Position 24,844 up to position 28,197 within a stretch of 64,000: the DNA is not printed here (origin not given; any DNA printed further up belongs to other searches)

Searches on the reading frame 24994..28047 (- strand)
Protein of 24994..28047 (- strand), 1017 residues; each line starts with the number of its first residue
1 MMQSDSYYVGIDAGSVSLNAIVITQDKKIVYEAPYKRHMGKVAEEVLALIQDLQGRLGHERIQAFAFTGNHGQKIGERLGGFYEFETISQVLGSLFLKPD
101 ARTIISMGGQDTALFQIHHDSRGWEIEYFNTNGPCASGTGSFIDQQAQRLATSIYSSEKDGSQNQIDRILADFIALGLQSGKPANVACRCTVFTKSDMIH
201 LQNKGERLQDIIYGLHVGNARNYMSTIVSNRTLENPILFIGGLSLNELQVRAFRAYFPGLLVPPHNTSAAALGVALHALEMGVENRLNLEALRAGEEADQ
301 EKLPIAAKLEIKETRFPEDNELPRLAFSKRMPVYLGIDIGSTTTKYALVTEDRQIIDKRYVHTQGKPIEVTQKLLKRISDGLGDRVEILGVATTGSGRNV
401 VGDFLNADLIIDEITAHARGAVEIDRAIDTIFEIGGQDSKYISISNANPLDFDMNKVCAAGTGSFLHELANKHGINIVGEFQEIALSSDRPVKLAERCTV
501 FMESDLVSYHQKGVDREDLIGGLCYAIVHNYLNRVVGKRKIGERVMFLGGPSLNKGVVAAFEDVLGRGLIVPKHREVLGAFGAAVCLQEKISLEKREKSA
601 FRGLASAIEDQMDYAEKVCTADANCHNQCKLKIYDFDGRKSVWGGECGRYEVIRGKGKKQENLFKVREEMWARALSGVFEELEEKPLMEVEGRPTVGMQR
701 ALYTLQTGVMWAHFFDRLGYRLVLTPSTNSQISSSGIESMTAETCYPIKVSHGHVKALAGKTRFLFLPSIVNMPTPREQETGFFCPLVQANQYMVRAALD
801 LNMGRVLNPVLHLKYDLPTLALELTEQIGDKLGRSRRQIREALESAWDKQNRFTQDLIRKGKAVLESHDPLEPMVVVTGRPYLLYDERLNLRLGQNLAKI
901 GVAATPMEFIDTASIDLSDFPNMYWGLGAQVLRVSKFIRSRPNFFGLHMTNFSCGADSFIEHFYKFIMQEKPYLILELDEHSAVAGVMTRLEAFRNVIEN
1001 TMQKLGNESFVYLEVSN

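Call 45: search_protein_families(library=ncbifam, proteins=[window:24994-28047:-], max_evalue=1e-10)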
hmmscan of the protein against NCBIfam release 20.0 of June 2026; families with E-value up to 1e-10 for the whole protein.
window:24994-28047:- (1017 aa): 5 families
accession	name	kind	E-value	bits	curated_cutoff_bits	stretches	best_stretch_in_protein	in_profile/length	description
TIGR00241.1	CoA_E_activ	domain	3.9e-82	275.5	125.4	2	334-585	2-247/248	acyl-CoA dehydratase activase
TIGR03286.1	methan_mark_15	hypoth_equivalog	1.2e-52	179.3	455.75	1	326-585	138-399/404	methanogenesis marker 15 protein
TIGR02259.1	benz_CoA_red_A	equivalog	3.5e-37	128.2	578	2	377-559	219-399/432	benzoyl-CoA reductase subunit A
TIGR02261.1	benz_CoA_red_D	equivalog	1.7e-25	89.7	312.85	1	336-565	5-235/262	benzoyl-CoA reductase subunit D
TIGR03192.1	benz_CoA_bzdQ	equivalog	3.4e-24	85.8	380.2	1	334-585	34-284/293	benzoyl-CoA reductase, bzd-type, subunit Q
